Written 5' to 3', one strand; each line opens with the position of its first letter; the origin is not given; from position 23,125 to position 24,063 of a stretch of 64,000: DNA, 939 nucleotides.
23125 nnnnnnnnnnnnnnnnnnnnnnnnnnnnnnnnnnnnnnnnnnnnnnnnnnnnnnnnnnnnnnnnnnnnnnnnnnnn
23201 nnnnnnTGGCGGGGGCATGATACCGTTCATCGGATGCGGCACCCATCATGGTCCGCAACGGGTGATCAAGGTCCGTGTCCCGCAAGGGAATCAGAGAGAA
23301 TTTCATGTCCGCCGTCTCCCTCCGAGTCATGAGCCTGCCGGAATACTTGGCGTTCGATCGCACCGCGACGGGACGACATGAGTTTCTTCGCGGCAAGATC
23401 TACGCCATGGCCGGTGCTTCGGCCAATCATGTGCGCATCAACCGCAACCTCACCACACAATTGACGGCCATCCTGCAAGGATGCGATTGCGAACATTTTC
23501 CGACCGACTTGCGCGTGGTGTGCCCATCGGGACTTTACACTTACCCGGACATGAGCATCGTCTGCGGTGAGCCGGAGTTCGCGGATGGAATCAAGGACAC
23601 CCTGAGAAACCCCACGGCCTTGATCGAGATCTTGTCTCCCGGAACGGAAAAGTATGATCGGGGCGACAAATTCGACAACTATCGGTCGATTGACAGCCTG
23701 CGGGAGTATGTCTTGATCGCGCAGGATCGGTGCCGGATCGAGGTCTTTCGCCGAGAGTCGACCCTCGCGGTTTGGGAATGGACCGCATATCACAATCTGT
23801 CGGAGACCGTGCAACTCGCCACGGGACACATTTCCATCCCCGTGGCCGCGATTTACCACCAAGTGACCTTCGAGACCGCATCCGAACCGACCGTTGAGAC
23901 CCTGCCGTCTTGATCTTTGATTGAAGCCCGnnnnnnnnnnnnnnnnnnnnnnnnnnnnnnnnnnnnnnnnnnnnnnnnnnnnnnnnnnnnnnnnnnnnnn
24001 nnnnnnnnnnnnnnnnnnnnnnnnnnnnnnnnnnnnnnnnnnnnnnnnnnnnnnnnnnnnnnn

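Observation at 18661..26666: SUF Fe-S assembly operon with a different Uma2 (DUF820) nuclease-like gene in each of three consecutive gaps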

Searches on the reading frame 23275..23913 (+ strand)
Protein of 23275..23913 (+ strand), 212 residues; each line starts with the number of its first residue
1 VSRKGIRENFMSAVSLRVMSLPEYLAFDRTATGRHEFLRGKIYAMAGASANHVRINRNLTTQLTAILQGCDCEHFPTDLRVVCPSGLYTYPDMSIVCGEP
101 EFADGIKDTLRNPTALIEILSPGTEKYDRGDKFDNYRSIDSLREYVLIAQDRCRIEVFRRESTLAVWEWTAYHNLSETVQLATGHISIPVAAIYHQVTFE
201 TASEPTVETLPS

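Call 3: search_protein_families(library=pfam, proteins=[window:23275-23913:+], max_evalue=0.01)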
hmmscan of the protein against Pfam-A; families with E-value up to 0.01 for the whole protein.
window:23275-23913:+ (212 aa): 1 family
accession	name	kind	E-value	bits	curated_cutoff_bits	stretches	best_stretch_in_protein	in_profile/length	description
PF05685.18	Uma2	-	1.5e-31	109.7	27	1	22-181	2-160/172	Putative restriction endonuclease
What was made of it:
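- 23305..23913 (+): Uma2 gene U2 (sufB>sufD gap). The ORF opens at GTG 23275; the likely start is ATG 23305. PF05685 E 1.5e-31 (call 3).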

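Call 4: search_protein_families(library=ncbifam, proteins=[window:23275-23913:+], max_evalue=0.01)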
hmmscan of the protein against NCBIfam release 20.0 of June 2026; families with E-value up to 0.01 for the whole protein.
window:23275-23913:+ (212 aa): 0 families

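Call 24: search_solved_structures(query=window:23275-23913:+, max_evalue=0.01, show_alignments=2)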
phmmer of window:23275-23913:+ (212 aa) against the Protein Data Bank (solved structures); distinct sequences matched with E-value up to 0.01: 1.
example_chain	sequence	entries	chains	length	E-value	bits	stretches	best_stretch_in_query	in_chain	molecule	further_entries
9y1l_A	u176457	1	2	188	1.2e-07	34.9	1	18-162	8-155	Putative restriction endonuclease domain-containing protein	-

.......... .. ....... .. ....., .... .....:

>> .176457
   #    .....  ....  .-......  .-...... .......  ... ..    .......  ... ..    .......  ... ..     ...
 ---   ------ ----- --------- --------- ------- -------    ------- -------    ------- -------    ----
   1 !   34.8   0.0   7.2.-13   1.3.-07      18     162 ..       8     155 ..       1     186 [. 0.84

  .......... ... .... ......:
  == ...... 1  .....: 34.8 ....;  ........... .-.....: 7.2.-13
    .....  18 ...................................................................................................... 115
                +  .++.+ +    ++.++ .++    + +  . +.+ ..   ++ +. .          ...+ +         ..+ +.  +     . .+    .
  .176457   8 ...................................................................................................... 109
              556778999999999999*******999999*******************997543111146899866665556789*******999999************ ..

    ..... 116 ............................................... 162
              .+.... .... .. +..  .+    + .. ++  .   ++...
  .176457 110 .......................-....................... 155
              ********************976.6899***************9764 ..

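Call 25: search_protein_families(library=padloc, proteins=[window:23275-23913:+], max_evalue=0.01)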
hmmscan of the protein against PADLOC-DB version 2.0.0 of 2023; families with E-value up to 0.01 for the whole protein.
window:23275-23913:+ (212 aa): 4 families
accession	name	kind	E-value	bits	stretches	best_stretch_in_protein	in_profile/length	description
PDLC04832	PDC-S03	-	3.1e-23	80.5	1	12-194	2-186/188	-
PDLC04834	PDC-S03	-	1.5e-18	65.2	1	15-157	5-147/184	-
PDLC04833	PDC-S03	-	1.2e-15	55.6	1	8-162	13-173/207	-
PDLC04835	PDC-S03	-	0.00034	18.2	1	13-139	3-136/207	-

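Call 27: find_homologous_proteins(query=window:23275-23913:+, max_evalue=1e-10)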
Query window:23275-23913:+ (212 aa): 1808 proteins with E <= 1e-10 among 1930 candidates; the best 120 are listed.
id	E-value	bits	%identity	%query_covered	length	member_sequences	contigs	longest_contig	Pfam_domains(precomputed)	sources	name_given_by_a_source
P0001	2.9e-132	457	100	95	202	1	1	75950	PF05685.19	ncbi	-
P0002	1.5e-64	235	55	95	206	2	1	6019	PF05685.19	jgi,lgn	jgi:Uma2 family endonuclease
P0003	8.0e-55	204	51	93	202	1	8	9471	PF05685.19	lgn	-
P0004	2.4e-53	199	64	66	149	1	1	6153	PF05685.19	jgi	jgi:Uma2 family endonuclease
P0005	1.3e-52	196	51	93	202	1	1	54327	PF05685.19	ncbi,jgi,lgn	-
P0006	3.6e-52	195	52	93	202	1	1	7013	PF05685.19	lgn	-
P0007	1.4e-51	193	53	86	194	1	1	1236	PF05685.19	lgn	-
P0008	5.3e-50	188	52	88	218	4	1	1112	PF05685.19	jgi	jgi:Uma2 family endonuclease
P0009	5.4e-50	188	51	88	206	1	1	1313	PF05685.19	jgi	jgi:Uma2 family endonuclease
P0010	8.0e-50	187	49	90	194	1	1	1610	PF05685.19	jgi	jgi:Uma2 family endonuclease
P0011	2.7e-49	186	48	89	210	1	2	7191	PF05685.19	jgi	jgi:Uma2 family endonuclease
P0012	3.4e-49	185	50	89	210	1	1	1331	PF05685.19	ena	-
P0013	8.6e-49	184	50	91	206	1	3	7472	PF05685.19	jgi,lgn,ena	-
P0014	4.3e-48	182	47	92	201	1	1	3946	PF05685.19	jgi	jgi:Uma2 family endonuclease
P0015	4.7e-48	182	52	83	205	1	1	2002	PF05685.19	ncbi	-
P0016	5.7e-48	181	47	92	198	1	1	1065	PF05685.19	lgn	-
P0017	7.5e-48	181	47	92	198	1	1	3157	PF05685.19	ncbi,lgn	ncbi:MAG: Uma2 family endonuclease [Pyrinomonadaceae bacterium]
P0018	1.2e-47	180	50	85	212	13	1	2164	PF05685.19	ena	-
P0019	1.4e-47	180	49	89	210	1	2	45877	PF05685.19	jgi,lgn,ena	-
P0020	1.5e-47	180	48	90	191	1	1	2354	PF05685.19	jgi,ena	-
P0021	1.8e-47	180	50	92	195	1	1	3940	PF05685.19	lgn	-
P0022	1.8e-47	180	45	92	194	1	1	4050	PF05685.19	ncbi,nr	ncbi:MAG: Uma2 family endonuclease [Bryobacterales bacterium]|nr:Uma2 family endonuclease [Bryobacte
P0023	2.4e-47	179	46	89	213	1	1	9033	PF05685.19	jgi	jgi:Uma2 family endonuclease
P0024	4.2e-47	178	48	89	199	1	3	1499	PF05685.19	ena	-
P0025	5.1e-47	178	45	93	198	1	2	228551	PF05685.19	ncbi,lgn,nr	ncbi:MAG: Uma2 family endonuclease [Acidobacteria bacterium]|nr:Uma2 family endonuclease [Acidobacte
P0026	5.3e-47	178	48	84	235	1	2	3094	PF05685.19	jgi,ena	-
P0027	6.2e-47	178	48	92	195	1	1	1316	PF05685.19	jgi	jgi:Uma2 family endonuclease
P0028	6.5e-47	178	48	87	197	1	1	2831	PF05685.19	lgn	-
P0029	7.1e-47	178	48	92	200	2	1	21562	PF05685.19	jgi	jgi:Uma2 family endonuclease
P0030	7.1e-47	178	48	89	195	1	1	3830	PF05685.19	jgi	jgi:Uma2 family endonuclease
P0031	8.5e-47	177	46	92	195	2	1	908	PF05685.19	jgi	jgi:Uma2 family endonuclease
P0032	8.9e-47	177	48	89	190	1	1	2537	PF05685.19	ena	-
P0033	9.7e-47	177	49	90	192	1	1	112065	PF05685.19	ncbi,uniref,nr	ncbi:Uma2 family endonuclease [Candidatus Viridilinea mediisalina]|uniref:Putative restriction endon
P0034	9.8e-47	177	48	90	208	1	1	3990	PF05685.19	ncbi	-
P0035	9.9e-47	177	51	83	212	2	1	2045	PF05685.19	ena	-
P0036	1.3e-46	177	51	88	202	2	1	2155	PF05685.19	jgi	jgi:Uma2 family endonuclease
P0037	1.4e-46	177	45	92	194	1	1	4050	PF05685.19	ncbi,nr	ncbi:MAG: Uma2 family endonuclease [Bryobacterales bacterium]|nr:Uma2 family endonuclease [Bryobacte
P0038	1.4e-46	177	49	94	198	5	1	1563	PF05685.19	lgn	-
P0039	1.4e-46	177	48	89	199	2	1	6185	PF05685.19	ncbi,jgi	-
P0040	1.5e-46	177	48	85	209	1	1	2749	PF05685.19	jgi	jgi:Uma2 family endonuclease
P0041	1.5e-46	177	48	85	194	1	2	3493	PF05685.19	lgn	-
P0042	1.6e-46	177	48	92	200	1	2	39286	PF05685.19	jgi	jgi:Uma2 family endonuclease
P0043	1.8e-46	176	46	92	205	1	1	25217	PF05685.19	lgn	-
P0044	1.8e-46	176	49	87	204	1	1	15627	PF05685.19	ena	-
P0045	2.2e-46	176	46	90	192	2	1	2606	PF05685.19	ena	-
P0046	2.4e-46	176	48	90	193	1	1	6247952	PF05685.19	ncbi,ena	-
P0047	3.3e-46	176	49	90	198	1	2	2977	PF05685.19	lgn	-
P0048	3.6e-46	175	48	89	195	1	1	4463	PF05685.19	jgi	-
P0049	4.9e-46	175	49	92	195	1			PF05685.19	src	-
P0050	5.0e-46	175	48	89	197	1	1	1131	PF05685.19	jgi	jgi:Uma2 family endonuclease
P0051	5.2e-46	175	48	90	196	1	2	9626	PF05685.19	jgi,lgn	-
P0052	5.3e-46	175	47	90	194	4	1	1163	PF05685.19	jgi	jgi:Uma2 family endonuclease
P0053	5.9e-46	175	49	92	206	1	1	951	PF05685.19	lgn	-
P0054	6.2e-46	175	45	91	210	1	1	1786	PF05685.19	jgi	jgi:Uma2 family endonuclease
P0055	6.6e-46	175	47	89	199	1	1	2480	PF05685.19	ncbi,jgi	-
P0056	7.0e-46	174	48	93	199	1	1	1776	PF05685.19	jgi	jgi:Uma2 family endonuclease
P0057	7.8e-46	174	45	89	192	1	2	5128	PF05685.19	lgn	-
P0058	8.5e-46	174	47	89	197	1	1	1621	PF05685.19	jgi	-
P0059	9.9e-46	174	47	89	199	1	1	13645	PF05685.19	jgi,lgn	jgi:Uma2 family endonuclease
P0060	1.0e-45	174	49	88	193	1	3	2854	PF05685.19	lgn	-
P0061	1.0e-45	174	47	91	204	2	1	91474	PF05685.19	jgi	jgi:Uma2 family endonuclease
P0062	1.1e-45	174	48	87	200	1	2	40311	PF05685.19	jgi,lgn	jgi:Uma2 family endonuclease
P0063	1.1e-45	174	49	84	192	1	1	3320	PF05685.19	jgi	jgi:Uma2 family endonuclease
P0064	1.1e-45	174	44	92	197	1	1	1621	PF05685.19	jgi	-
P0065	1.3e-45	174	47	83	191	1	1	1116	PF05685.19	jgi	jgi:Uma2 family endonuclease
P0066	1.5e-45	173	48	91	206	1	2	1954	PF05685.19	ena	-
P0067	1.5e-45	173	46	89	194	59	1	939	PF05685.19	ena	-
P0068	1.5e-45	173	49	90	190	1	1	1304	PF05685.19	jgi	jgi:Uma2 family endonuclease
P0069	1.7e-45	173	46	92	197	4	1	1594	PF05685.19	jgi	jgi:Uma2 family endonuclease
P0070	1.7e-45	173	48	86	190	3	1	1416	PF05685.19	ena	-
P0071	1.9e-45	173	45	91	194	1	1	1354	PF05685.19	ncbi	-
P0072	2.0e-45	173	46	92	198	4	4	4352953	PF05685.19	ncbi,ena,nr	ncbi:MAG: Uma2 family endonuclease [Chlorobi bacterium]|nr:MAG: hypothetical protein UZ07_CHB0040008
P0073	2.1e-45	173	49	84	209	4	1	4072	PF05685.19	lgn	-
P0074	2.2e-45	173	47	86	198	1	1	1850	PF05685.19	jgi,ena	-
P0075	2.3e-45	173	46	85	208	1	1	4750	PF05685.19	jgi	jgi:Uma2 family endonuclease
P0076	2.4e-45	173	51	84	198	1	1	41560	PF05685.19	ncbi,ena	-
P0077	2.5e-45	173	48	90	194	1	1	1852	PF05685.19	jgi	-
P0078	2.6e-45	173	48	89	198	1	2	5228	PF05685.19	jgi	jgi:Uma2 family endonuclease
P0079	2.6e-45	173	45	89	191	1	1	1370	PF05685.19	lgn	-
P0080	2.7e-45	173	45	95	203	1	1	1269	PF05685.19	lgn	-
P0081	2.7e-45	173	45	89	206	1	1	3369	PF05685.19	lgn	-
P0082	2.9e-45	172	47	88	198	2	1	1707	PF05685.19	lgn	-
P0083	3.0e-45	172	50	89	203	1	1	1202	PF05685.19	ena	-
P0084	3.1e-45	172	46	88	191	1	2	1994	PF05685.19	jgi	jgi:Uma2 family endonuclease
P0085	3.3e-45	172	46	91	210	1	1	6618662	PF05685.19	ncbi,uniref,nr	ncbi:hypothetical protein Pla175_46990 [Pirellulimonas nuda]|uniref:Putative restriction endonucleas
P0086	3.4e-45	172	48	89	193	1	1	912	PF05685.19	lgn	-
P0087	3.5e-45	172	48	88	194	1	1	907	PF05685.19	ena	-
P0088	3.5e-45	172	46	89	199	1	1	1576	PF05685.19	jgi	jgi:Uma2 family endonuclease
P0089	3.6e-45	172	46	90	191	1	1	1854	PF05685.19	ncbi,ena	-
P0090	3.6e-45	172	48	85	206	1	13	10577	PF05685.19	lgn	-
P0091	3.7e-45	172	45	89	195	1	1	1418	PF05685.19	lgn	-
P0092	4.0e-45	172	48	85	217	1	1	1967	PF05685.19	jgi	jgi:Uma2 family endonuclease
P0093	4.1e-45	172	50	89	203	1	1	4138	PF05685.19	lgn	-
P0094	4.1e-45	172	46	89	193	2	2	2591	PF05685.19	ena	-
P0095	4.2e-45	172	50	89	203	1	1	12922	PF05685.19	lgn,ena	-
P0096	4.6e-45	172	48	83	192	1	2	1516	PF05685.19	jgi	jgi:Uma2 family endonuclease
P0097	4.7e-45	172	47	88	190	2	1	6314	PF05685.19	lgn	-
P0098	4.9e-45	172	49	89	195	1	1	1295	PF05685.19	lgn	-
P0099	5.8e-45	171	45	89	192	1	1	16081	PF05685.19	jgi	jgi:Uma2 family endonuclease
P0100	5.8e-45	171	44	89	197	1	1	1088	PF05685.19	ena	-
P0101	5.9e-45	171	44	96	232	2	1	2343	PF05685.19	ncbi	-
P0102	6.0e-45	171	47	92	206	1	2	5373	PF05685.19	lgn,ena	-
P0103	6.5e-45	171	47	92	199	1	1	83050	PF05685.19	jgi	jgi:Uma2 family endonuclease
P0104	6.8e-45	171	50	89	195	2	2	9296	PF05685.19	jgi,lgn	jgi:Uma2 family endonuclease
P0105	7.3e-45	171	48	91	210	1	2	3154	PF05685.19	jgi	jgi:Uma2 family endonuclease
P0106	7.5e-45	171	47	89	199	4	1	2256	PF05685.19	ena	-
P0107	7.7e-45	171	48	89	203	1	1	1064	PF05685.19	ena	-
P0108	7.9e-45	171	46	88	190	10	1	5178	PF05685.19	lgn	-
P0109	9.1e-45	171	46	90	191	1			PF05685.19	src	-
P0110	9.2e-45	171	49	86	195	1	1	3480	PF05685.19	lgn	-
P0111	9.5e-45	171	45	89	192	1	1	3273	PF05685.19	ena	-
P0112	9.6e-45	171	46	89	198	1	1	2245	PF05685.19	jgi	jgi:Uma2 family endonuclease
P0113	1.0e-44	171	46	85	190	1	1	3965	PF05685.19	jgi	jgi:Uma2 family endonuclease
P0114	1.0e-44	171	46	89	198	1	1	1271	PF05685.19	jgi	-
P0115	1.1e-44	171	45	92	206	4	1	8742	PF05685.19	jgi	jgi:Uma2 family endonuclease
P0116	1.1e-44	171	49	89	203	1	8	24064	PF05685.19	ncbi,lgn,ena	-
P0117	1.2e-44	170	47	86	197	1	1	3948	PF05685.19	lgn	-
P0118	1.3e-44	170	44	93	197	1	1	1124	PF05685.19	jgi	jgi:Uma2 family endonuclease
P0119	1.3e-44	170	50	90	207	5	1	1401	PF05685.19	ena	-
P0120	1.3e-44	170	46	89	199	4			PF05685.19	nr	nr:Uma2 family endonuclease [Oscillochloris trichoides]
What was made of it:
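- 23305..23913 (+): The 202-aa database protein P0001 (100% identical over the shared residues) implies this start (call 27).
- Checked: This is the start of the 202-aa database protein P0001 (100% identical over the shared residues; call 27), and the orthologues also begin M-S-A/T.
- Tried and rejected: It is listed only as a 75,950-bp NCBI contig (call 27).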

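Call 28: find_encoding_contigs(protein=P0001, flank=3000, max_places=2)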
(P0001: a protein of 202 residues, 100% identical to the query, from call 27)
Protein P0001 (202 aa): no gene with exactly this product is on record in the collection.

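Call 29: find_encoding_contigs(protein=P0002, flank=6000, max_places=3)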
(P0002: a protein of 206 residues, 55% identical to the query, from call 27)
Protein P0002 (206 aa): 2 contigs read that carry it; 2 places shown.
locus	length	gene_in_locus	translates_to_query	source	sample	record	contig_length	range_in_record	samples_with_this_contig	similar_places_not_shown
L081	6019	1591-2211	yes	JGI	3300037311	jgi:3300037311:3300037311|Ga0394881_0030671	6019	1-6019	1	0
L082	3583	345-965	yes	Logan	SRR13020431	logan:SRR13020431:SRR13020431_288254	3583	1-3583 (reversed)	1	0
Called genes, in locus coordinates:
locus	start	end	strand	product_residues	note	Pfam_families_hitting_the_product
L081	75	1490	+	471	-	PF19295:SufBD_N, PF01458:SUFBD_core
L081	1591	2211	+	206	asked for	PF05685:Uma2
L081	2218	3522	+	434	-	PF19295:SufBD_N, PF01458:SUFBD_core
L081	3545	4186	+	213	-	PF05685:Uma2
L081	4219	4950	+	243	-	PF00355:Rieske, PF13806:Rieske_2, PF01883:FeS_assembly_P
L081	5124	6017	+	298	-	?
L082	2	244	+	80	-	?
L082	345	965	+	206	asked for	PF05685:Uma2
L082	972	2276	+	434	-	PF19295:SufBD_N, PF01458:SUFBD_core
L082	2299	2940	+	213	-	PF05685:Uma2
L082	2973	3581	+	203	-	?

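Call 30: find_encoding_contigs(protein=P0005, flank=6000, max_places=3)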
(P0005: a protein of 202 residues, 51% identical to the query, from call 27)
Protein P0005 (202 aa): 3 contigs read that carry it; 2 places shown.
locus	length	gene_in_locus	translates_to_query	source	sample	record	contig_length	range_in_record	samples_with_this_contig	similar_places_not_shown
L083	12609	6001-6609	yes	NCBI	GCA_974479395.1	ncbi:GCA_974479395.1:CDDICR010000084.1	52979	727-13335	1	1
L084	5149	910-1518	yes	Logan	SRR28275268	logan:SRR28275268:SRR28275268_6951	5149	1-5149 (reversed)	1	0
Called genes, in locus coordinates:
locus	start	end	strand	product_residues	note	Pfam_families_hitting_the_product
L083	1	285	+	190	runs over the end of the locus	PF03848:TehB, PF05724:TPMT (weak), PF13489:Methyltransf_23, PF05175:MTS (weak), PF08241:Methyltransf_11, PF08242:Methyltransf_12, PF13649:Methyltransf_25, PF13847:Methyltransf_31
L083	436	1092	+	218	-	PF13404:HTH_AsnC-type (weak), PF08279:HTH_11 (faint)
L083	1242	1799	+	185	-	PF01058:Oxidored_q6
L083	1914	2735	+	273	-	PF00005:ABC_tran, PF02463:SMC_N (faint)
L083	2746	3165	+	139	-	PF13650:Asp_protease_2 (weak), PF13975:gag-asp_proteas (weak)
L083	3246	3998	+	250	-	PF05685:Uma2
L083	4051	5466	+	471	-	PF19295:SufBD_N, PF01458:SUFBD_core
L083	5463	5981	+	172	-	PF13650:Asp_protease_2 (weak), PF13975:gag-asp_proteas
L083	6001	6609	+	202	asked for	PF05685:Uma2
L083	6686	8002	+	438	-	PF19295:SufBD_N (weak), PF01458:SUFBD_core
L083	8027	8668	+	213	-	PF05685:Uma2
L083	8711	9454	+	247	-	PF00355:Rieske, PF13806:Rieske_2, PF01883:FeS_assembly_P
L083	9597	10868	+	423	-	PF01979:Amidohydro_1, PF07969:Amidohydro_3 (weak)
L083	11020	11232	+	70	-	-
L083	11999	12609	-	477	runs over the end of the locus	PF13560:HTH_31 (weak), PF06114:Peptidase_M78 (weak)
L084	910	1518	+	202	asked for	PF05685:Uma2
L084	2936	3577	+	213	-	PF05685:Uma2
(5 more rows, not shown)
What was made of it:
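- Locus L083 carries five inserts (call 30).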

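Call 31: find_encoding_contigs(protein=P0025, flank=5000, max_places=2)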
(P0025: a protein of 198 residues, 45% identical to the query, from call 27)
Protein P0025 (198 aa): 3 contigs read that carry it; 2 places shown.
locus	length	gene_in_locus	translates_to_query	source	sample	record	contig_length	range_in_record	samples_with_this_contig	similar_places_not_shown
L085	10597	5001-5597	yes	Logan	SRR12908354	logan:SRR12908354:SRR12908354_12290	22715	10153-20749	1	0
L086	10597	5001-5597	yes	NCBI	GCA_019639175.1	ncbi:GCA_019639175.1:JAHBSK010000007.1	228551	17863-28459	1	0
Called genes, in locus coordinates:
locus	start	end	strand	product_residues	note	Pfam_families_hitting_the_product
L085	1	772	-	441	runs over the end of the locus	PF27098:Rv0959_3rd, PF13519:VWA_2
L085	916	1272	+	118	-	-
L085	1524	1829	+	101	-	-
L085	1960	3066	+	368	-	PF04055:Radical_SAM, PF19288:CofH_C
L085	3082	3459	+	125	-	PF13443:HTH_26 (faint), PF13560:HTH_31 (faint), PF13744:HTH_37, PF01381:HTH_3 (faint), PF12844:HTH_19 (faint)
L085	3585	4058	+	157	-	PF14085:DUF4265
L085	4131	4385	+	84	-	-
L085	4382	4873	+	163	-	PF13470:PIN_3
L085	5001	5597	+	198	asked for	PF05685:Uma2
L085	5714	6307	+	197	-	PF05685:Uma2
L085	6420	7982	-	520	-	PF01645:Glu_synthase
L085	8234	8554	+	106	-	PF12840:HTH_20, PF01022:HTH_5, PF12802:MarR_2 (faint)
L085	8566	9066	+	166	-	PF08327:AHSA1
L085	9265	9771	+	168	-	PF08327:AHSA1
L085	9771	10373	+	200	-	PF01872:RibD_C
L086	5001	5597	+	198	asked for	PF05685:Uma2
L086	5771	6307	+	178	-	PF05685:Uma2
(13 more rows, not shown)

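Call 32: find_encoding_contigs(protein=P0033, flank=5000, max_places=2)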
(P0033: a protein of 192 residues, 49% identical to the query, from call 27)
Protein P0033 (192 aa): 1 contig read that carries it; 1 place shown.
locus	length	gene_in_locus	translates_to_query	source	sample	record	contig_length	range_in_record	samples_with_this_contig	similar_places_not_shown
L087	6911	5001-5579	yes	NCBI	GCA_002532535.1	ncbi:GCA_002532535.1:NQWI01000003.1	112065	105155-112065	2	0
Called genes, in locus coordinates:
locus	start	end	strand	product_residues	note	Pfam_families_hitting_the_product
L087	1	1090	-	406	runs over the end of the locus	PF00149:Metallophos, PF12850:Metallophos_2 (faint)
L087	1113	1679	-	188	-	PF04893:Yip1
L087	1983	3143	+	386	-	PF00266:Aminotran_5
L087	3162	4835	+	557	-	PF00005:ABC_tran, PF02463:SMC_N (faint), PF13476:AAA_23 (faint), PF13555:AAA_29 (faint), PF00350:Dynamin_N (faint), PF13304:AAA_21 (faint), PF12848:ABC_tran_Xtn, PF00005:ABC_tran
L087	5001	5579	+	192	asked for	PF05685:Uma2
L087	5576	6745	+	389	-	PF14487:DarT, PF01661:Macro (weak)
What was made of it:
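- Relatives lie beside DarT-Macro and in a PIN/HTH island (calls 31, 32).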

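Call 33: find_encoding_contigs(protein=P0085, flank=5000, max_places=2)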
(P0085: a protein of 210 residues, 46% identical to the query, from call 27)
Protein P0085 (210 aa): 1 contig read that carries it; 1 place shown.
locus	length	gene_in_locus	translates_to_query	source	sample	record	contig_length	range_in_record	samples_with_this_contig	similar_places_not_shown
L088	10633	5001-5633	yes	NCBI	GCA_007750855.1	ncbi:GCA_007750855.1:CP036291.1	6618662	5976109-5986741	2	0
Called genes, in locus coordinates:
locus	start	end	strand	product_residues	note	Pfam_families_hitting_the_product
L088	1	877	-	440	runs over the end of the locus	PF03825:Nuc_H_symport, PF12832:MFS_1_like, PF03825:Nuc_H_symport, PF07690:MFS_1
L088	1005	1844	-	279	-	PF01261:AP_endonuc_2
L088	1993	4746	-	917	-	PF00521:DNA_topoisoIV, PF03989:DNA_gyraseA_C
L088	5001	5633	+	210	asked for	PF05685:Uma2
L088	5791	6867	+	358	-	-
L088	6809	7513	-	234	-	PF05175:MTS, PF13649:Methyltransf_25 (faint)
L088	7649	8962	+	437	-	PF00512:HisKA (weak), PF02518:HATPase_c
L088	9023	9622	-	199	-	PF01196:Ribosomal_L17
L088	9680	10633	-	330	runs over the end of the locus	PF01193:RNA_pol_L, PF01000:RNA_pol_A_bac, PF03118:RNA_pol_A_CTD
